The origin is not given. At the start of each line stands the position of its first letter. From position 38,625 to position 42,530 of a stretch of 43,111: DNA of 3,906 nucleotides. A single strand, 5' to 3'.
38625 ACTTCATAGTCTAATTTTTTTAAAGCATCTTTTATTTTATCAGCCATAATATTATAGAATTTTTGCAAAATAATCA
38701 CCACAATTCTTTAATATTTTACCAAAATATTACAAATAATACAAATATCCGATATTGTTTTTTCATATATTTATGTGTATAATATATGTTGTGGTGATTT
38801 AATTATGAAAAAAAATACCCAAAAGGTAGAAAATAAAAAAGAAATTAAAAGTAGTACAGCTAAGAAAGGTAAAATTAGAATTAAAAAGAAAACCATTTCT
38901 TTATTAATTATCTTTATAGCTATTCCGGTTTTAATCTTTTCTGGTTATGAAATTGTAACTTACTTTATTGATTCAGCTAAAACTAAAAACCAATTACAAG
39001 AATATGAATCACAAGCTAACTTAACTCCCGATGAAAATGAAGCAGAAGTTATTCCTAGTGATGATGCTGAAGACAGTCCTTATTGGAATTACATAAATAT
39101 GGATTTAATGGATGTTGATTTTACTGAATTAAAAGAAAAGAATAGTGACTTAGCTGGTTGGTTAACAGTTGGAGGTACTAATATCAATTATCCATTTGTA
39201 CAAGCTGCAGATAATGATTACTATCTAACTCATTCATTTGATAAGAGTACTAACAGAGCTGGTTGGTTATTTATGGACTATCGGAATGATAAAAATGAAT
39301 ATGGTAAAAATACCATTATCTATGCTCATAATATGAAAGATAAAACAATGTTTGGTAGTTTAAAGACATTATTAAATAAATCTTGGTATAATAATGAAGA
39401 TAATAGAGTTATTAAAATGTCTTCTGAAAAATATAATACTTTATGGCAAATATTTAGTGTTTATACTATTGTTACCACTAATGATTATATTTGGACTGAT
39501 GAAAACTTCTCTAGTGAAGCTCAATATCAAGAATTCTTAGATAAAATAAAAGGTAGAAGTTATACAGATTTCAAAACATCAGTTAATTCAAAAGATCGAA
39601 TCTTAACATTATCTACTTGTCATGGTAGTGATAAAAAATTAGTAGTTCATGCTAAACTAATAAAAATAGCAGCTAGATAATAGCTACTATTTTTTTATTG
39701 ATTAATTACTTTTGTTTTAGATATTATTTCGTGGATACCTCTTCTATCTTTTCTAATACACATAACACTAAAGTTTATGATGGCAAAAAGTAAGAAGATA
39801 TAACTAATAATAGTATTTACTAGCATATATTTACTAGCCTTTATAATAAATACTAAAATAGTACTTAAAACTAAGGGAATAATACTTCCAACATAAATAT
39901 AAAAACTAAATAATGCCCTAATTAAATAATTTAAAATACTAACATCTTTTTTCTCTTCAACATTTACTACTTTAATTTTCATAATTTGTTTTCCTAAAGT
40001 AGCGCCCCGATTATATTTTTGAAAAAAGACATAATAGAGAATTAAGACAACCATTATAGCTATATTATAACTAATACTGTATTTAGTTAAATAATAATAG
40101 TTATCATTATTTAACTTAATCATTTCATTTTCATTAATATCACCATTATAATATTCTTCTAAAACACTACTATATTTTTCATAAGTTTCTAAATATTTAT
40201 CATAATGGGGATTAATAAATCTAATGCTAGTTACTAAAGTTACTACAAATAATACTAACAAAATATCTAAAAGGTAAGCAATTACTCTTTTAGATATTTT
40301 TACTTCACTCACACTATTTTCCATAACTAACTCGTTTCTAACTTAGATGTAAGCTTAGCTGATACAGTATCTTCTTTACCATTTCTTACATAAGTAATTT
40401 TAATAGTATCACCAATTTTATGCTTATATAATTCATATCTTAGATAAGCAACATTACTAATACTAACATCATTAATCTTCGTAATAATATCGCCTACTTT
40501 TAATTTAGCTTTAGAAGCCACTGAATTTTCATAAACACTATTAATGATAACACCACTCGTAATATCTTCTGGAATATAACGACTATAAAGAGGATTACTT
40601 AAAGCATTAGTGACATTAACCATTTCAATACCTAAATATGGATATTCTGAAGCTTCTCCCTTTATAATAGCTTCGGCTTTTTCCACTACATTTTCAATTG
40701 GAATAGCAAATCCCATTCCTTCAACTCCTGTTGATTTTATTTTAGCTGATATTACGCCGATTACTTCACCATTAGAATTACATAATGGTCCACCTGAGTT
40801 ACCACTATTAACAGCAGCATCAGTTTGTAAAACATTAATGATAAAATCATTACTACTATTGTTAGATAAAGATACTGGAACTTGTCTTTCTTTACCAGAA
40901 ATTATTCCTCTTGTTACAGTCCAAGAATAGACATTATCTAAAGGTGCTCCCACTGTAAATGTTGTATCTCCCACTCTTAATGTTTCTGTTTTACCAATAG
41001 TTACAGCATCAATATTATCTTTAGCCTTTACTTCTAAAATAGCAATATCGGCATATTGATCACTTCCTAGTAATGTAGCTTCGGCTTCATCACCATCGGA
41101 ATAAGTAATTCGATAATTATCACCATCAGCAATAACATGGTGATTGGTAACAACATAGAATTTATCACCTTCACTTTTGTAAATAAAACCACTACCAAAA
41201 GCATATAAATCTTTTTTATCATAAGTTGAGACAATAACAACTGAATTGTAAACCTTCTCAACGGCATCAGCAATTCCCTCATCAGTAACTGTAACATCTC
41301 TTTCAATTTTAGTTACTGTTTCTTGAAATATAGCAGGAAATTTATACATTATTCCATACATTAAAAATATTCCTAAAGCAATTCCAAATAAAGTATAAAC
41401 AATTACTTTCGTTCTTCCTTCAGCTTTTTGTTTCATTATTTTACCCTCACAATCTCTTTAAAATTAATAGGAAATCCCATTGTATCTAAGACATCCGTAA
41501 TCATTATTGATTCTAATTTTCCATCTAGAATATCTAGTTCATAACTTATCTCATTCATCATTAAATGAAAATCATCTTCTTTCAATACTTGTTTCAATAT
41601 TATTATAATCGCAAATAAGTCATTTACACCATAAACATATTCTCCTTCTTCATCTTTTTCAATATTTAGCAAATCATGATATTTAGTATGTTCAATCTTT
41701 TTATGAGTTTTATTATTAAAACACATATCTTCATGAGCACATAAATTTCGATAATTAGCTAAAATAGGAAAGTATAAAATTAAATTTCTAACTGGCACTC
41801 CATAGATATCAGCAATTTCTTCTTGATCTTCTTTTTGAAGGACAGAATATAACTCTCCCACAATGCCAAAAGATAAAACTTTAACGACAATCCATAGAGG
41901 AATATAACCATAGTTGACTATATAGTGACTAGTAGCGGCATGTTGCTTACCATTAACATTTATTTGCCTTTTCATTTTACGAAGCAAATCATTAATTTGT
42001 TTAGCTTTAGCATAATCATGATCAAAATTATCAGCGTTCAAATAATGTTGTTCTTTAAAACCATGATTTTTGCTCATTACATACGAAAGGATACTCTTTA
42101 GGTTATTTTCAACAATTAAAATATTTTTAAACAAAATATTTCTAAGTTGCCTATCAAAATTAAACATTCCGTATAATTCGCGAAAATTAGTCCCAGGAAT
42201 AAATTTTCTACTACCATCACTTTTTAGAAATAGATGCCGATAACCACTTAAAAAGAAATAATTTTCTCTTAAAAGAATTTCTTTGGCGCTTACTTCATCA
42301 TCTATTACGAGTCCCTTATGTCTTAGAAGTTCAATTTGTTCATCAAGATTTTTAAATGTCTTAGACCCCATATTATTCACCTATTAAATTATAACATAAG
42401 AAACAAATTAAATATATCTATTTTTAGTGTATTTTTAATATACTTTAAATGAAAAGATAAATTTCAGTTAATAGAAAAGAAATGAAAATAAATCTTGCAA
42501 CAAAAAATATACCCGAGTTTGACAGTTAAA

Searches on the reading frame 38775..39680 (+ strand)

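Call 10: search_protein_families(library=pfam, proteins=[window:38775-39680:+], max_evalue=0.001)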
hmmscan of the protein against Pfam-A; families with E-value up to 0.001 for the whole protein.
window:38775-39680:+ (301 aa): 1 family
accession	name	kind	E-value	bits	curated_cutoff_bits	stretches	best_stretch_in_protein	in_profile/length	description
PF04203.18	Sortase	-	3e-13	50.1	26.6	1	132-295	3-124/125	Sortase domain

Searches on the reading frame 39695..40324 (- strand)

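Call 10: search_protein_families(library=pfam, proteins=[window:39695-40324:-], max_evalue=0.001)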
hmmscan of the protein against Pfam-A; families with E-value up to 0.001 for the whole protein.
window:39695-40324:- (209 aa): 1 family
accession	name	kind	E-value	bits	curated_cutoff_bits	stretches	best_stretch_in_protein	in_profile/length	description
PF06271.18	RDD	-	7.7e-16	59.1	24.1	1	10-202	4-136/137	RDD family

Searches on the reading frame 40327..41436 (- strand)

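Call 10: search_protein_families(library=pfam, proteins=[window:40327-41436:-], max_evalue=0.001)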
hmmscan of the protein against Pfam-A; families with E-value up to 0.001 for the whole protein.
window:40327-41436:- (369 aa): 5 families
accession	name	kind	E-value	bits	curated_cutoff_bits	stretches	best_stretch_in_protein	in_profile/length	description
PF13365.12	Trypsin_2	-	9.1e-31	108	27.6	1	81-228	1-144/144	Trypsin-like peptidase domain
PF13180.12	PDZ_2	-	4.1e-19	69.1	27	1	266-362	1-80/80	PDZ domain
PF00089.32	Trypsin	-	1e-15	58.6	20.6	1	79-251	25-217/220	Trypsin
PF17820.7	PDZ_6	-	4.7e-09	36.3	27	1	297-337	1-41/54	PDZ domain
PF00595.29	PDZ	-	6.3e-09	36.5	23.2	1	293-348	24-79/81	PDZ domain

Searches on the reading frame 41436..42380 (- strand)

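Call 10: search_protein_families(library=pfam, proteins=[window:41436-42380:-], max_evalue=0.001)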
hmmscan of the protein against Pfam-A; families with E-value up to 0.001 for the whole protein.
window:41436-42380:- (314 aa): 1 family
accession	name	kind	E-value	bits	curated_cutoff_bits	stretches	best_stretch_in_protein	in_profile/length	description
PF07751.16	Abi_2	-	1.5e-39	136.6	25.6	1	34-222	1-184/184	Abi-like protein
